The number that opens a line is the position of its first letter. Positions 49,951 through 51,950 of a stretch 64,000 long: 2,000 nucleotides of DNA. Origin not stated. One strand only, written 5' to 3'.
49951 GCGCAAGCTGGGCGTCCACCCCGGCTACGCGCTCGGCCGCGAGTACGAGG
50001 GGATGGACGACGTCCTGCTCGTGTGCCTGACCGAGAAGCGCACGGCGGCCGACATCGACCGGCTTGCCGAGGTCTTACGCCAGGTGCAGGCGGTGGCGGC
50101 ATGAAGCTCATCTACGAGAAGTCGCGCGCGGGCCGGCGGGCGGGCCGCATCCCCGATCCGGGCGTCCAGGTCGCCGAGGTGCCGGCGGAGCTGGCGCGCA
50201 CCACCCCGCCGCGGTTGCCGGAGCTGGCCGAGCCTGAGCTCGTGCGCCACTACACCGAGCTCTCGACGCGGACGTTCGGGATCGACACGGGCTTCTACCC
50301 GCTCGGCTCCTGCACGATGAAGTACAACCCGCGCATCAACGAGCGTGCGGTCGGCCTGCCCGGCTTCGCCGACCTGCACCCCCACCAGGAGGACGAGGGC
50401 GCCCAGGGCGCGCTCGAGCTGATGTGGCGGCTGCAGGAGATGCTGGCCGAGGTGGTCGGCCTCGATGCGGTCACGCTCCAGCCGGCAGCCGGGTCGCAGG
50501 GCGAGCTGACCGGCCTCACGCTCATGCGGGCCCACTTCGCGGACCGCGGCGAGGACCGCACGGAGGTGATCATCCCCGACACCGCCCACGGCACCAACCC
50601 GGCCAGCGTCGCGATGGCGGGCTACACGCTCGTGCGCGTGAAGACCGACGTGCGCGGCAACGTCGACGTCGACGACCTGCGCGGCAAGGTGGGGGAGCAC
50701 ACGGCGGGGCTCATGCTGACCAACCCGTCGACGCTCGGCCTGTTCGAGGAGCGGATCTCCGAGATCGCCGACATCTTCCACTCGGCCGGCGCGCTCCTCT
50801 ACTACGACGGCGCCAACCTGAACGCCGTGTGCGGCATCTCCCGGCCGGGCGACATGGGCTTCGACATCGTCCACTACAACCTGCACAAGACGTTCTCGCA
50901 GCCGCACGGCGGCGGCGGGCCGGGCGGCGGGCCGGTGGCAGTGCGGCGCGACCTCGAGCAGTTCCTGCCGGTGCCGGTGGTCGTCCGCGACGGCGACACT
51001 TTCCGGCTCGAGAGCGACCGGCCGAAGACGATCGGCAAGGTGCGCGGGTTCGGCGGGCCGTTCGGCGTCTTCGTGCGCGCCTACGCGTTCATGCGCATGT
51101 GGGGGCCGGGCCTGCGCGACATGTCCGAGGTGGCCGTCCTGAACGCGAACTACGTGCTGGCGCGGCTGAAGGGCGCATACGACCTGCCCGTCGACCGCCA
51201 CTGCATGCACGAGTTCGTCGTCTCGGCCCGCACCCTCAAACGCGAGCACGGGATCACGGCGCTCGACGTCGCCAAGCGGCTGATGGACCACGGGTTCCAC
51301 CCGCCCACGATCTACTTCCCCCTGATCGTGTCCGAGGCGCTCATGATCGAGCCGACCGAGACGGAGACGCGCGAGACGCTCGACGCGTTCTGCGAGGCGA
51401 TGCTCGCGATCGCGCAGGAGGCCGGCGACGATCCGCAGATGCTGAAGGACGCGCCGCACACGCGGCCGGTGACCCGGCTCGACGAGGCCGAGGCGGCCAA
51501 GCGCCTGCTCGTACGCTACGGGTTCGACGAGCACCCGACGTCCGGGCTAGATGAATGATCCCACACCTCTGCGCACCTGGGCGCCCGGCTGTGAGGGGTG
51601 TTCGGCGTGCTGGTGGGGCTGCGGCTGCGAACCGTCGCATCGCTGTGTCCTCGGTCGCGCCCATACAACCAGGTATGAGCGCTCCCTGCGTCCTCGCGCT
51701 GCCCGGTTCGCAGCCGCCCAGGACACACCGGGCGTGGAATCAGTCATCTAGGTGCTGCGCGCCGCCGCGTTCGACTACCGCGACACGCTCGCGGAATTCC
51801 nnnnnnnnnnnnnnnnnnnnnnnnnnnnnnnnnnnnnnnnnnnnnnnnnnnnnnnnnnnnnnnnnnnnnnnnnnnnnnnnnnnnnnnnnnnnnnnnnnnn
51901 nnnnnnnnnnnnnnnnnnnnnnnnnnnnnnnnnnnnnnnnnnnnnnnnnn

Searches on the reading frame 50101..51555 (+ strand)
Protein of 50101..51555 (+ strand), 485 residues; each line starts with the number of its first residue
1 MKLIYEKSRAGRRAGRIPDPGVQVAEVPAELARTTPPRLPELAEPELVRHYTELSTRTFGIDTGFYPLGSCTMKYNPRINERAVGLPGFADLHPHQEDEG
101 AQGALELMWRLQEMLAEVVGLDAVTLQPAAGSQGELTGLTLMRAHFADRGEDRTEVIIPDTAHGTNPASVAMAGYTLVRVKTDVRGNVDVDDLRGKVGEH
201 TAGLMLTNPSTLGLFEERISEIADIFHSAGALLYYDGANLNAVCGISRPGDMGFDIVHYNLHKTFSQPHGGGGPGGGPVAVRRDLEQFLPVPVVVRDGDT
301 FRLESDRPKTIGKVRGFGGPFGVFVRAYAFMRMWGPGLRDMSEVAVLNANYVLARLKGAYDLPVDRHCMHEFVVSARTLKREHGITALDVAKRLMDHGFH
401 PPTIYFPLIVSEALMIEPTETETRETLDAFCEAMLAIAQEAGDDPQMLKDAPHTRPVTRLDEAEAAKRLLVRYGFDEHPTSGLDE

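Call 26: find_homologous_proteins(query=window:50101-51555:+, max_evalue=1e-50)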
Query window:50101-51555:+ (485 aa): 8000 proteins with E <= 1e-50 among 8000 candidates; the best 120 are listed.
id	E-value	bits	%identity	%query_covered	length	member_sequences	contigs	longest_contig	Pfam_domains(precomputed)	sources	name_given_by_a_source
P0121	0.0e+0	1091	99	99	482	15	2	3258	PF02347.23,PF21478.4,PF00266.26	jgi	-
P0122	0.0e+0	1090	99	99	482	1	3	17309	PF02347.23,PF21478.4,PF00266.26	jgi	jgi:glycine cleavage system P protein (glycine dehydrogenase) subunit 2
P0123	0.0e+0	1087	98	99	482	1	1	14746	PF02347.23,PF21478.4,PF00266.26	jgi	jgi:glycine cleavage system P protein (glycine dehydrogenase) subunit 2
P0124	0.0e+0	1086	98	99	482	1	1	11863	PF02347.23,PF21478.4,PF00266.26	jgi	jgi:glycine cleavage system P protein (glycine dehydrogenase) subunit 2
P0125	0.0e+0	1086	98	99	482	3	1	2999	PF02347.23,PF21478.4,PF00266.26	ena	-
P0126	0.0e+0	1085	98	99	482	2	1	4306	PF02347.23,PF21478.4,PF00266.26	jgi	-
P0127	0.0e+0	1085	98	99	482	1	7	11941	PF02347.23,PF21478.4,PF00266.26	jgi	jgi:glycine dehydrogenase subunit 2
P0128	0.0e+0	1084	98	99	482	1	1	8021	PF02347.23,PF21478.4,PF00266.26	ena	-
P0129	0.0e+0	1083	98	99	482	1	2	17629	PF02347.23,PF21478.4,PF00266.26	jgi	jgi:glycine cleavage system P protein (glycine dehydrogenase) subunit 2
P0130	0.0e+0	1083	98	99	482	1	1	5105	PF02347.23,PF21478.4,PF00266.26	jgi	jgi:glycine dehydrogenase subunit 2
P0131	0.0e+0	1083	98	99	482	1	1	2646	PF02347.23,PF21478.4,PF00266.26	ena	-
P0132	0.0e+0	1082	98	99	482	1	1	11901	PF02347.23,PF21478.4,PF00266.26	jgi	jgi:glycine dehydrogenase subunit 2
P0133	0.0e+0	1081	98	99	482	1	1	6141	PF02347.23,PF21478.4,PF00266.26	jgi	jgi:glycine dehydrogenase subunit 2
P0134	0.0e+0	1081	98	99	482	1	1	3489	PF02347.23,PF21478.4,PF00266.26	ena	-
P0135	0.0e+0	1080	98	99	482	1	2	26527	PF02347.23,PF21478.4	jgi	-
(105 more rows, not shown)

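Call 29: find_encoding_contigs(protein=P0122, flank=1500, max_places=3)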
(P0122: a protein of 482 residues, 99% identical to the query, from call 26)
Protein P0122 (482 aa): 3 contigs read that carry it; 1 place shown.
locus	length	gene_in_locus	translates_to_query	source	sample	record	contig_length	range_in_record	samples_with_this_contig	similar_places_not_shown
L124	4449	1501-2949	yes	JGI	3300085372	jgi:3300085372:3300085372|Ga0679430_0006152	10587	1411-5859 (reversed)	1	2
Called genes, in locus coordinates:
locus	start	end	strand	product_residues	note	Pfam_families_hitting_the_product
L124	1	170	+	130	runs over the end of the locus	PF01597:GCV_H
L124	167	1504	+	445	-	PF02347:GDC-P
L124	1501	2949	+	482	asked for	PF02347:GDC-P, PF00266:Aminotran_5 (weak), PF21478:GcvP2_C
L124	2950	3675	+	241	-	PF00702:Hydrolase, PF13419:HAD_2, PF13242:Hydrolase_like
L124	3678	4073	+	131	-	-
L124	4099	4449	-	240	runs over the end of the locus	PF00106:adh_short, PF01370:Epimerase, PF13561:adh_short_C2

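Call 75: find_encoding_contigs(protein=P0121, flank=300, max_places=4)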
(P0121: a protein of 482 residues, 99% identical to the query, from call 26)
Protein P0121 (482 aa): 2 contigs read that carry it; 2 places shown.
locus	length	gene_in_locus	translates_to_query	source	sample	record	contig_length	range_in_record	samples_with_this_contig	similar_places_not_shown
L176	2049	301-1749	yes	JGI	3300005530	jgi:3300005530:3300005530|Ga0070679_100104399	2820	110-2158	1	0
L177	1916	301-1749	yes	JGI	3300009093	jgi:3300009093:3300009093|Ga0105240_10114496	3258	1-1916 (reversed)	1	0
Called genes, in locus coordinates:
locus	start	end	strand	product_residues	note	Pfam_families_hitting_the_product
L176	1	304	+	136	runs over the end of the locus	?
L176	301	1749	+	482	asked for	PF02347:GDC-P, PF00266:Aminotran_5 (faint), PF21478:GcvP2_C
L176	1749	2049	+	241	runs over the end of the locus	PF00702:Hydrolase, PF13419:HAD_2, PF13242:Hydrolase_like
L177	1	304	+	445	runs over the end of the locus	PF02347:GDC-P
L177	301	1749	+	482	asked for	PF02347:GDC-P, PF00266:Aminotran_5 (faint), PF21478:GcvP2_C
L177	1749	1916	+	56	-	?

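Call 76: find_encoding_contigs(protein=P0125, flank=300, max_places=4)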
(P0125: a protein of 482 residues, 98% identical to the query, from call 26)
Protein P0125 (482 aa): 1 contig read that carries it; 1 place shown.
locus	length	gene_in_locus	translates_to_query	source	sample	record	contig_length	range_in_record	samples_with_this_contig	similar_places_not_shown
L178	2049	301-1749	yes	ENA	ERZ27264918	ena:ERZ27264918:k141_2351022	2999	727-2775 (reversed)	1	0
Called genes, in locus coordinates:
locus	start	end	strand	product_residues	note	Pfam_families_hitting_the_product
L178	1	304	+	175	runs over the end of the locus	?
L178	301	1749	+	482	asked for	PF02347:GDC-P, PF00266:Aminotran_5 (weak), PF21478:GcvP2_C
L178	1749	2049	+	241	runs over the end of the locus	PF00702:Hydrolase, PF13419:HAD_2, PF13242:Hydrolase_like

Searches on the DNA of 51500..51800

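Call 72: search_rna_families(source=window, start=51500, end=51800, threshold=evalue, max_evalue=1)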
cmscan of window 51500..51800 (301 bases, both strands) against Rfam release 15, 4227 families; matches with E-value up to 1: 0.
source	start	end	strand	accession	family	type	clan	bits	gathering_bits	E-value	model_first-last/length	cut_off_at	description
